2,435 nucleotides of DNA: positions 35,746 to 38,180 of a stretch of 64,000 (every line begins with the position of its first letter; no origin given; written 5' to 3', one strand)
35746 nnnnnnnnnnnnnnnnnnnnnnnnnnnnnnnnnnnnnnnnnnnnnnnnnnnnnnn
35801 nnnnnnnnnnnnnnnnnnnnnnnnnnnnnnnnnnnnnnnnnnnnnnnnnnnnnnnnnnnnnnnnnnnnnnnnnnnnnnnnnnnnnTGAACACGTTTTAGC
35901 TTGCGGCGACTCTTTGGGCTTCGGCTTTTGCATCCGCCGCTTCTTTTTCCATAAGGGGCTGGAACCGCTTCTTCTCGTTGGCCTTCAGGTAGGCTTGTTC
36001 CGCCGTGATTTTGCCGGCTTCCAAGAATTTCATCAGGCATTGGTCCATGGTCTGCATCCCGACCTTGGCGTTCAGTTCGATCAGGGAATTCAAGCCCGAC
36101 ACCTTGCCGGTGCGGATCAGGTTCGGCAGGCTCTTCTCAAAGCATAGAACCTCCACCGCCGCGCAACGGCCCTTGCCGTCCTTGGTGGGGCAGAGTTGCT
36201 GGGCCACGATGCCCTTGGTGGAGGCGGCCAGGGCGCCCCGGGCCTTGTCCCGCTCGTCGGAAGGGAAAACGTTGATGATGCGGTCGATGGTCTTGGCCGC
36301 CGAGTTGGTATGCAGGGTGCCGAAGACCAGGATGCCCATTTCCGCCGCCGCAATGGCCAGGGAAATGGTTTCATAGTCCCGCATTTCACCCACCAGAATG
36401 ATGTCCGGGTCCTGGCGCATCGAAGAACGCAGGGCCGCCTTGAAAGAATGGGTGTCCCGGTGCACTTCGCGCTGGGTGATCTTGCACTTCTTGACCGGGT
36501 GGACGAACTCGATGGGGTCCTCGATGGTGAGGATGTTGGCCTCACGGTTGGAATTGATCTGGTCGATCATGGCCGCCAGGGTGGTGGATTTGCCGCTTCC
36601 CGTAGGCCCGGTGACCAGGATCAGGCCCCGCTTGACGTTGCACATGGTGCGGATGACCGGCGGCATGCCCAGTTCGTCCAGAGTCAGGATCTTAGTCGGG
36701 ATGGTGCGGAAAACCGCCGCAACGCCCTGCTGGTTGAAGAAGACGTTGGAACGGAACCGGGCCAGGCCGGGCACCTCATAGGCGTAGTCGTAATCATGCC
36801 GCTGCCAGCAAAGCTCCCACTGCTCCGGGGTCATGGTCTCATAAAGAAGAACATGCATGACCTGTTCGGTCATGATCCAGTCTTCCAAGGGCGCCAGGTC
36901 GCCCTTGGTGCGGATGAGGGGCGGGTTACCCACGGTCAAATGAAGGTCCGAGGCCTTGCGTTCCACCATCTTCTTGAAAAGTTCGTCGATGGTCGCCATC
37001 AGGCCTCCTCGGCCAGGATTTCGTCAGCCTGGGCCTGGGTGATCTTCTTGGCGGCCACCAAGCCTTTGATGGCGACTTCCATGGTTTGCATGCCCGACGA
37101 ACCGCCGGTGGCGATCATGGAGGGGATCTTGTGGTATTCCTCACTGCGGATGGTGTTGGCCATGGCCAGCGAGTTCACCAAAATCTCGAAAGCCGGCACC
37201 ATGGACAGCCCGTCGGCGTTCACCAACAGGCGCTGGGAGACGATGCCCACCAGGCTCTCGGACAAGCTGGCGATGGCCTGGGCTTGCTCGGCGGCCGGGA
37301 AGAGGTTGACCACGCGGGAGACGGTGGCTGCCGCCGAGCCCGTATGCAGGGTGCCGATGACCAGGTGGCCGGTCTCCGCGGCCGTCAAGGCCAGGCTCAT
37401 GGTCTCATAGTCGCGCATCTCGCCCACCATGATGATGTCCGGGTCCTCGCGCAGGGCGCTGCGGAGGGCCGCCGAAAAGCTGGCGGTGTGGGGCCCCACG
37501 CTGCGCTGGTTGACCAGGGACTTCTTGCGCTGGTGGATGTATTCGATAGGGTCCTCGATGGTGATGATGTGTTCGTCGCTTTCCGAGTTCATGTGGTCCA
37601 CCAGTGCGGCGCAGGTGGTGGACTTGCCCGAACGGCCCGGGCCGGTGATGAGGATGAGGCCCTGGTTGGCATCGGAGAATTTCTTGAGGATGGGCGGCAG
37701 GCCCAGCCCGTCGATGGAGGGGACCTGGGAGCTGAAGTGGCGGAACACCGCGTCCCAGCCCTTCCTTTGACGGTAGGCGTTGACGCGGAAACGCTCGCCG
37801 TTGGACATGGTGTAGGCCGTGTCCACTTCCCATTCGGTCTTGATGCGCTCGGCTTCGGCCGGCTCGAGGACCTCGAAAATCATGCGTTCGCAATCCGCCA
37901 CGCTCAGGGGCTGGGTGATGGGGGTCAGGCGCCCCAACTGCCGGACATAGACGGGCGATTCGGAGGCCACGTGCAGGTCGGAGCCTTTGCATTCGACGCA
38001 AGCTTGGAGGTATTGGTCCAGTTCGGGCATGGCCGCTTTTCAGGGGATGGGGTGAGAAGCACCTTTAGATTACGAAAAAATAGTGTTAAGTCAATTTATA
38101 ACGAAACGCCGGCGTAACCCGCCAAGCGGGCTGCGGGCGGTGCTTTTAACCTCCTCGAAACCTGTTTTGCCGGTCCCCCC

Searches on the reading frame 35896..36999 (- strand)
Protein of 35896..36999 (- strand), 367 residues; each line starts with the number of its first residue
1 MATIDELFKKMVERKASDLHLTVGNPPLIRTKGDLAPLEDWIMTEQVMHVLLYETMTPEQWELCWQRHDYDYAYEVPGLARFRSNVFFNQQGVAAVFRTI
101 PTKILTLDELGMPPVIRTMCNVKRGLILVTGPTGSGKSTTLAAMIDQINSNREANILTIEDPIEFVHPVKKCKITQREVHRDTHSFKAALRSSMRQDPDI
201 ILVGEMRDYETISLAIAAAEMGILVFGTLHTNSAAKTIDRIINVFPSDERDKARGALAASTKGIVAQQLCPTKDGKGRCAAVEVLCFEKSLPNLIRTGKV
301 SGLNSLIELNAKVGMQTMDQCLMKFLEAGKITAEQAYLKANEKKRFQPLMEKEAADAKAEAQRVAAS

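Call 18: search_protein_families(library=pfam, proteins=[window:35896-36999:-], max_evalue=0.001)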
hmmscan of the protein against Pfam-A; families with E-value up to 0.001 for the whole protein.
window:35896-36999:- (367 aa): 5 families
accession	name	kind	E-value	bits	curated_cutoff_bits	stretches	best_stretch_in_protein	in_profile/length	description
PF00437.27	T2SSE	-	1e-45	156.4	24.9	1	80-273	92-281/370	Type II/IV secretion system protein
PF13401.12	AAA_22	-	0.0001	23.1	27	1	123-160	4-33/130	AAA domain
PF13555.12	AAA_29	-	0.0002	21.5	27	1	124-145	22-43/61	P-loop containing region of AAA domain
PF25199.1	nSTAND_NTPase5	-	0.00031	21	34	1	123-165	40-82/145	Novel STAND NTPase 5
PF01580.24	FtsK_SpoIIIE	-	0.00053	19.9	24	0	91-145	17-60/221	FtsK/SpoIIIE family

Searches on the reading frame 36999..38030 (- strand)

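Call 18: search_protein_families(library=pfam, proteins=[window:36999-38030:-], max_evalue=0.001)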
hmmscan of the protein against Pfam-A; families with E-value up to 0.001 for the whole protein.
window:36999-38030:- (343 aa): 1 family
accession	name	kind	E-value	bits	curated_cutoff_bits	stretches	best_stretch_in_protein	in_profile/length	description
PF00437.27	T2SSE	-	3.7e-44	151.3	24.9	1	5-270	13-279/370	Type II/IV secretion system protein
